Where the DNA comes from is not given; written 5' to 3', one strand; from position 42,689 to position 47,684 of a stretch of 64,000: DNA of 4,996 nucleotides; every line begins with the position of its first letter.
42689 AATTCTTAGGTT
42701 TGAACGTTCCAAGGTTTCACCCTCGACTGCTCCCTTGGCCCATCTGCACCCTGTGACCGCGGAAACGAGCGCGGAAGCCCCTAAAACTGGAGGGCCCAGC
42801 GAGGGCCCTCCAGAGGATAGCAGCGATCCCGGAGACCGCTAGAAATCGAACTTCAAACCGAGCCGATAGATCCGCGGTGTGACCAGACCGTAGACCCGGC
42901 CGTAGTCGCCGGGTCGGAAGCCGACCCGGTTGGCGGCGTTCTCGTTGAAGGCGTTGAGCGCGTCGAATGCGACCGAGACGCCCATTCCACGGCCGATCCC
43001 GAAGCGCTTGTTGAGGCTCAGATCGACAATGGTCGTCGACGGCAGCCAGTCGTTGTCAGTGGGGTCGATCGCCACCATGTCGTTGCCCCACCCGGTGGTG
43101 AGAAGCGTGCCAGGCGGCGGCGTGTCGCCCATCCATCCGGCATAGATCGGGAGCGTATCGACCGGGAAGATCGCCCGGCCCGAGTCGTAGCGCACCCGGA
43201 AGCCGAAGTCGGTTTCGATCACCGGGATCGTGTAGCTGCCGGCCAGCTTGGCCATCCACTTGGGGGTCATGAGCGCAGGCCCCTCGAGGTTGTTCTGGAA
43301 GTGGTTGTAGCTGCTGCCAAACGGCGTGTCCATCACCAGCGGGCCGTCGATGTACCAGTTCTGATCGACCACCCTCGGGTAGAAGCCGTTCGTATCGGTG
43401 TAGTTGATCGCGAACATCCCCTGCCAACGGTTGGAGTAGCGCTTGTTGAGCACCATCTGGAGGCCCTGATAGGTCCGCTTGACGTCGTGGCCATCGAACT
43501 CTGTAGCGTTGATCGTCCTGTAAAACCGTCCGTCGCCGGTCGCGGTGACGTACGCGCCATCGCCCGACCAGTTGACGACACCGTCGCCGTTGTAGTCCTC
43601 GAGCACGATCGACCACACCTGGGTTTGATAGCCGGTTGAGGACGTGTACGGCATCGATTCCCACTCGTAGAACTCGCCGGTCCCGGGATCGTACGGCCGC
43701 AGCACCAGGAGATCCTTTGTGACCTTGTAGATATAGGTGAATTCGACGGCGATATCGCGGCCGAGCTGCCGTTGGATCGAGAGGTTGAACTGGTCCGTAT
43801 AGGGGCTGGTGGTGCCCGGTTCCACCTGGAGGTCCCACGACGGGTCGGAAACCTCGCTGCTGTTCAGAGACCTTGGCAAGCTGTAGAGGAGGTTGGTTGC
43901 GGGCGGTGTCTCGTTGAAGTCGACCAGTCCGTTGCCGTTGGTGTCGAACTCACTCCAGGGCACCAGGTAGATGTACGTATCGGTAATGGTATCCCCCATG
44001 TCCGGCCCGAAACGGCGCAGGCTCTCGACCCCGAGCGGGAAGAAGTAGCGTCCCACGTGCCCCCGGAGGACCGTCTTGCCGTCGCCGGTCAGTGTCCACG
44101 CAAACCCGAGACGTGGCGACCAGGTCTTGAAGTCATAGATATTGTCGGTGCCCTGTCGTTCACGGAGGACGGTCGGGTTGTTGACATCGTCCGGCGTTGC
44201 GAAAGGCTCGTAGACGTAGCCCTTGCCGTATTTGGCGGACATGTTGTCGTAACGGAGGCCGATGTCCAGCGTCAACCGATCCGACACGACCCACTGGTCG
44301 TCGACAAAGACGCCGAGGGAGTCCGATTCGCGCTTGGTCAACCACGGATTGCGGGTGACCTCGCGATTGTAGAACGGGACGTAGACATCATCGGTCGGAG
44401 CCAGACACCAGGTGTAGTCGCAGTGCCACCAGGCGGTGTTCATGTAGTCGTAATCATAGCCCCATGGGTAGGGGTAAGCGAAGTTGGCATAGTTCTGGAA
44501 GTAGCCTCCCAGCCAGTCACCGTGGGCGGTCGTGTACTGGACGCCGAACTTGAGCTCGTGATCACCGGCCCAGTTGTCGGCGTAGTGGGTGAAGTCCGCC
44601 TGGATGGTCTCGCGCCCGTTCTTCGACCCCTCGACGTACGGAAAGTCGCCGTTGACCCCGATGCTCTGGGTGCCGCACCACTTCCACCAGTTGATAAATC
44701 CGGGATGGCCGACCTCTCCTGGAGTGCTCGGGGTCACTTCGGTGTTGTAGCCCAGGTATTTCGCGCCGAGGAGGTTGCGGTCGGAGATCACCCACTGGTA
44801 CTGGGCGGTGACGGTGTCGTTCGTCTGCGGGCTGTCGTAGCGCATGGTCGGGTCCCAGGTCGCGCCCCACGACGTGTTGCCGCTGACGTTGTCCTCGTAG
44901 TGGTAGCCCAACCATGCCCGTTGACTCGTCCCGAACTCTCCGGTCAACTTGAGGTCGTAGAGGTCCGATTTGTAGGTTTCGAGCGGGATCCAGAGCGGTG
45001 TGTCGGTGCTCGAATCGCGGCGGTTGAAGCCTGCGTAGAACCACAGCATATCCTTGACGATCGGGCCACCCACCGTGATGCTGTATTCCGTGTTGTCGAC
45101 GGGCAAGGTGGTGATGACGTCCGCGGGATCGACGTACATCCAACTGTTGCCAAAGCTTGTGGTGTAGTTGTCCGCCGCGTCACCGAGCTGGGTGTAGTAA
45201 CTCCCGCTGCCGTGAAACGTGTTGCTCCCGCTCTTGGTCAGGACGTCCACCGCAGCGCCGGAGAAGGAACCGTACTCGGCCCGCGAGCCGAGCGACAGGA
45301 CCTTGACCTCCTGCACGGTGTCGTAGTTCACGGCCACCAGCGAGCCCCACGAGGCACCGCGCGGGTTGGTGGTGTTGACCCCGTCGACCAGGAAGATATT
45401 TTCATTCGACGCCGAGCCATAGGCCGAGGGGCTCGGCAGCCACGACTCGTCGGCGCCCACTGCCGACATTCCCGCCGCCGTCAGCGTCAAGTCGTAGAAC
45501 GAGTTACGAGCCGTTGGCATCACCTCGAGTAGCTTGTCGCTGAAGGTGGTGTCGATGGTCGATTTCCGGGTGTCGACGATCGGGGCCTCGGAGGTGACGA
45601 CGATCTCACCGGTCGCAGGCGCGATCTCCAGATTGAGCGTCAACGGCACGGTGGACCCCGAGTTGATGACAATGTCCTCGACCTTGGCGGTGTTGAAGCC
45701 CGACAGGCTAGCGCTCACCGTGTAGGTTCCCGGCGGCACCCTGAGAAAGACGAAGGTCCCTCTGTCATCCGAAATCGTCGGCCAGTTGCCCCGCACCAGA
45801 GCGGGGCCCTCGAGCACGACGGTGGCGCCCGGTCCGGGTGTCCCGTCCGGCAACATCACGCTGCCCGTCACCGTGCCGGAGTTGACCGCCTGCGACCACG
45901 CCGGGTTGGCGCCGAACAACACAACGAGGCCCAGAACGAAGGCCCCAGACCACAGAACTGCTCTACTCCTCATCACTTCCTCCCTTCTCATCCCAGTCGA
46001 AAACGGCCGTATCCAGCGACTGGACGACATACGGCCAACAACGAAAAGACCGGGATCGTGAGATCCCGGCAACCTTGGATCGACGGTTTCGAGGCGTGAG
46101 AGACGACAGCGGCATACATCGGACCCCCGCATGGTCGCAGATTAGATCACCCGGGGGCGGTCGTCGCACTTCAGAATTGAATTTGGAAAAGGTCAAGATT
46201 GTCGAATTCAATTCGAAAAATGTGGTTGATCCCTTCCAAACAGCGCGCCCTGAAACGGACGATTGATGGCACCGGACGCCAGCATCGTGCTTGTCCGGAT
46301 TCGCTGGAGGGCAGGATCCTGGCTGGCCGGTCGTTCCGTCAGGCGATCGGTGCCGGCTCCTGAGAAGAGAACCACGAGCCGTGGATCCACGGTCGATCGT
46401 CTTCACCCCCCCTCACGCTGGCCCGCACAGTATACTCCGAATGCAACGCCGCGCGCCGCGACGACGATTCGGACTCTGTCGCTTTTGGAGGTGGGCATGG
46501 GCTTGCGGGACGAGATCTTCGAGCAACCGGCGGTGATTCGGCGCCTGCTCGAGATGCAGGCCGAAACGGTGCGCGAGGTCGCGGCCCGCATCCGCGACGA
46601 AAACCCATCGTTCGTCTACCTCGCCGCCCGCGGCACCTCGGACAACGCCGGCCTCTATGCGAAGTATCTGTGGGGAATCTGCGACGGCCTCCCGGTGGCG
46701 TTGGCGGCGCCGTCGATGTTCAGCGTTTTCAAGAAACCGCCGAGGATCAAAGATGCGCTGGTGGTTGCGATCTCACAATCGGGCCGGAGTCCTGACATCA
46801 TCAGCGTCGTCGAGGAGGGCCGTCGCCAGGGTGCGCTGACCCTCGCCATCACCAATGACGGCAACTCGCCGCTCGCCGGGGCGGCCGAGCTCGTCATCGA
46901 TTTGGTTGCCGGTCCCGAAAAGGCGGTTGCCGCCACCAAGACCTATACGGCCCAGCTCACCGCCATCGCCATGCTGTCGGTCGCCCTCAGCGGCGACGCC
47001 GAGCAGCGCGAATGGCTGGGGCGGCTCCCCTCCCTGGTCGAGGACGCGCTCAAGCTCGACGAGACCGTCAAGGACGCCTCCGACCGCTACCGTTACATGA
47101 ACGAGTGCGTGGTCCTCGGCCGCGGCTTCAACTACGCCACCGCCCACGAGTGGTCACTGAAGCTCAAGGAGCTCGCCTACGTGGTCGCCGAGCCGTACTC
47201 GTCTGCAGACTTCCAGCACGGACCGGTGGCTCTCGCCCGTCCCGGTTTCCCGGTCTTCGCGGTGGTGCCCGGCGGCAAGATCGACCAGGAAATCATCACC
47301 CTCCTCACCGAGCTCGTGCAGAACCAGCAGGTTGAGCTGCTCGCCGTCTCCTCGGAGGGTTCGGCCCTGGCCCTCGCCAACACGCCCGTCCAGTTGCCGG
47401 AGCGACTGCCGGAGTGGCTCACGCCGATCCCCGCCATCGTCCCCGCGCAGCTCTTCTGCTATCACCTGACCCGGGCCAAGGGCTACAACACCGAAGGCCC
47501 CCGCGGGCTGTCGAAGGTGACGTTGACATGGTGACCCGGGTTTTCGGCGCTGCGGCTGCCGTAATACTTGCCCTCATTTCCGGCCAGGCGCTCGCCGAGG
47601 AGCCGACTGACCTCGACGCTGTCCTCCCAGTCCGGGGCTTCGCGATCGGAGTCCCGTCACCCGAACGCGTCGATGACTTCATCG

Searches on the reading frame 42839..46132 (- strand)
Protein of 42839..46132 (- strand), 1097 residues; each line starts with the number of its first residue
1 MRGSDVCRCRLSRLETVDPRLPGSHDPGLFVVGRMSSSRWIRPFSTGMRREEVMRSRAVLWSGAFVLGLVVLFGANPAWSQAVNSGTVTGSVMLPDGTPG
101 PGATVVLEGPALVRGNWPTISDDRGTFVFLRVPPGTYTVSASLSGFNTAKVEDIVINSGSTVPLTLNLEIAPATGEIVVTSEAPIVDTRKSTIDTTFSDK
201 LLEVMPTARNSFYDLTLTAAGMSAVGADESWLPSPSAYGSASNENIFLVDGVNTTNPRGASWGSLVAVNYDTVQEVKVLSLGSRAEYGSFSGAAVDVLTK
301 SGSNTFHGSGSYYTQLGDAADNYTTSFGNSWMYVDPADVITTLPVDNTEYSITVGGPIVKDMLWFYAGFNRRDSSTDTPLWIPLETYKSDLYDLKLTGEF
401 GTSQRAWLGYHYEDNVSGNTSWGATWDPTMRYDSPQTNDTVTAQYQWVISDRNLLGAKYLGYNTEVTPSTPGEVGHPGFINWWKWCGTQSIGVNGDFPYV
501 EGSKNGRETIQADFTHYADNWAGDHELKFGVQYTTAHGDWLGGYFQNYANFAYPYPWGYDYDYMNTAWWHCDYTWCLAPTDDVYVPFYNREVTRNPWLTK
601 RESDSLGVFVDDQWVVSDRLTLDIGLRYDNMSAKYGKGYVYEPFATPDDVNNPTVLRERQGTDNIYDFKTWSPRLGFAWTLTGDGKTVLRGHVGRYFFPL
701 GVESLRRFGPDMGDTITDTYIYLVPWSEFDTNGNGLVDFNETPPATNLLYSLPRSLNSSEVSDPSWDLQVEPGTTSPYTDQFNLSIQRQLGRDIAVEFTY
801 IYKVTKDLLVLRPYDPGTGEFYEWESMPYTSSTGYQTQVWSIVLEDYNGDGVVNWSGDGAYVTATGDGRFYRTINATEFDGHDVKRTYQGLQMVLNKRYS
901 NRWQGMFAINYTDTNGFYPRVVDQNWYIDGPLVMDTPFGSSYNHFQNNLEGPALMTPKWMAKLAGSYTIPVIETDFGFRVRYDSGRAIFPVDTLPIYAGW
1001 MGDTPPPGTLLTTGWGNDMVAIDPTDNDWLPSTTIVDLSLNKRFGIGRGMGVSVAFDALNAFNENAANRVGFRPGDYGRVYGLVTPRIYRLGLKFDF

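Call 49: search_protein_families(library=pfam, proteins=[window:42839-46132:-], max_evalue=0.00001)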
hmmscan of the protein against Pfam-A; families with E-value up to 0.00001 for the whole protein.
window:42839-46132:- (1097 aa): 3 families
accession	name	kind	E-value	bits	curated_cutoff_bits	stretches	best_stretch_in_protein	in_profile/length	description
PF25183.1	OMP_b-brl_4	-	7.2e-45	154.1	30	2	385-912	150-627/838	Outer membrane beta barrel domain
PF13620.12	CarboxypepD_reg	-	2.7e-14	53.7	32.3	1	87-168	1-81/82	Carboxypeptidase regulatory-like domain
PF00593.30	TonB_dep_Rec_b-barrel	-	4.5e-11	43.7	27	1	489-1058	39-433/436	TonB dependent receptor-like, beta-barrel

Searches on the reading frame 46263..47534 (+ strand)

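Call 49: search_protein_families(library=pfam, proteins=[window:46263-47534:+], max_evalue=0.00001)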
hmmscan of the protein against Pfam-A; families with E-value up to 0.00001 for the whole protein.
window:46263-47534:+ (423 aa): 1 family
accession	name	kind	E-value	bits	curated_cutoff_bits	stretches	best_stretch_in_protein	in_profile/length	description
PF01380.27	SIS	-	1.2e-29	103.2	25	2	118-240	8-130/131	SIS domain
